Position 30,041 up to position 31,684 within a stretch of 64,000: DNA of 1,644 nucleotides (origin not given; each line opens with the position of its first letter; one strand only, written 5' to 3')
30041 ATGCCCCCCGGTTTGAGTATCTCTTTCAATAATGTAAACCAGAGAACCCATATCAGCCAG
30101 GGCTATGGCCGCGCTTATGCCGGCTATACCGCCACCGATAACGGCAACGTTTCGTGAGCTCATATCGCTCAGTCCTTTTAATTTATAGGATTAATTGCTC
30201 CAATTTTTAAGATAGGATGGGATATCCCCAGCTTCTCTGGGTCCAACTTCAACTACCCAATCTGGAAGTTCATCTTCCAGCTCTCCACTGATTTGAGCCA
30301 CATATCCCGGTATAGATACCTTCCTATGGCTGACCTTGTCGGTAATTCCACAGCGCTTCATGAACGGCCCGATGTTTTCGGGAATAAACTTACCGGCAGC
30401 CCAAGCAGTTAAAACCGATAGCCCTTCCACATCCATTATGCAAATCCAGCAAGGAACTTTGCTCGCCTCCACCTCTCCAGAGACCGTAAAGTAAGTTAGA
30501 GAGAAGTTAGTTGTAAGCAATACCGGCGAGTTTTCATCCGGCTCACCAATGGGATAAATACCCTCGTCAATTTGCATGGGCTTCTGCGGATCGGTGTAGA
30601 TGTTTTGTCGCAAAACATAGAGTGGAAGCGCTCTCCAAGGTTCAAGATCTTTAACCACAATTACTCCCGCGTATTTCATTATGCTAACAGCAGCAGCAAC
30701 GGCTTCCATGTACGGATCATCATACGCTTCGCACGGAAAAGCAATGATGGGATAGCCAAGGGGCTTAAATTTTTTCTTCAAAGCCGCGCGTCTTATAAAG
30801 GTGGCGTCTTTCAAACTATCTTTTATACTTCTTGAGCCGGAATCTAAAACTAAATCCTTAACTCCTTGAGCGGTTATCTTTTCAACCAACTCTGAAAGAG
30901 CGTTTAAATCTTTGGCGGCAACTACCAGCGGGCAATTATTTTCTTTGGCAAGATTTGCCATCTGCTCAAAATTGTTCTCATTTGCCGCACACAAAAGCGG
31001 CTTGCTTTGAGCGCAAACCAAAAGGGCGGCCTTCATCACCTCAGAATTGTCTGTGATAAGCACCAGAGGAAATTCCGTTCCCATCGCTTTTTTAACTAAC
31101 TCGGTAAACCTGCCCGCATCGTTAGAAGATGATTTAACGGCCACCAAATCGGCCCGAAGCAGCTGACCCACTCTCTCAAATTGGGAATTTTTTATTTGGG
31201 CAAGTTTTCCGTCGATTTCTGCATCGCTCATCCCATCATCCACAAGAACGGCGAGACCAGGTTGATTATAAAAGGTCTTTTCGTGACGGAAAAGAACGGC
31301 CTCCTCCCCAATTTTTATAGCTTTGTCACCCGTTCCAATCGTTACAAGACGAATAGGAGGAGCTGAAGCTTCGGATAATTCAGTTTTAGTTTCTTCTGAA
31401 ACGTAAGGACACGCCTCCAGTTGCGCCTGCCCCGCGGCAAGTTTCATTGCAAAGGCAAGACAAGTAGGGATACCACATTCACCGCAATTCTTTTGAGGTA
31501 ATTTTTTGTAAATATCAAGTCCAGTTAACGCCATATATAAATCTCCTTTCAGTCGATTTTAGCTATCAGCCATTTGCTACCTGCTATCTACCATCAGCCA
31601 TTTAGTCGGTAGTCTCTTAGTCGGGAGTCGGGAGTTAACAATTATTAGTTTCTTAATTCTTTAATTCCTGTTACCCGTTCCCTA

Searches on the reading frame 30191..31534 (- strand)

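Call 56: search_protein_families(library=pfam, proteins=[window:30191-31534:-], max_evalue=0.00001)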
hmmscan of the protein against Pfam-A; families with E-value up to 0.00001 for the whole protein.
window:30191-31534:- (447 aa): 2 families
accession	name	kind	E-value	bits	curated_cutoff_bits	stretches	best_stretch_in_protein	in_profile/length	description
PF03599.22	CdhD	-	9.6e-109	364.1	24.8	1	64-441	2-386/387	CO dehydrogenase/acetyl-CoA synthase delta subunit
PF04060.18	FeS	-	1.2e-13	51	23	1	12-44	1-33/33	Putative Fe-S cluster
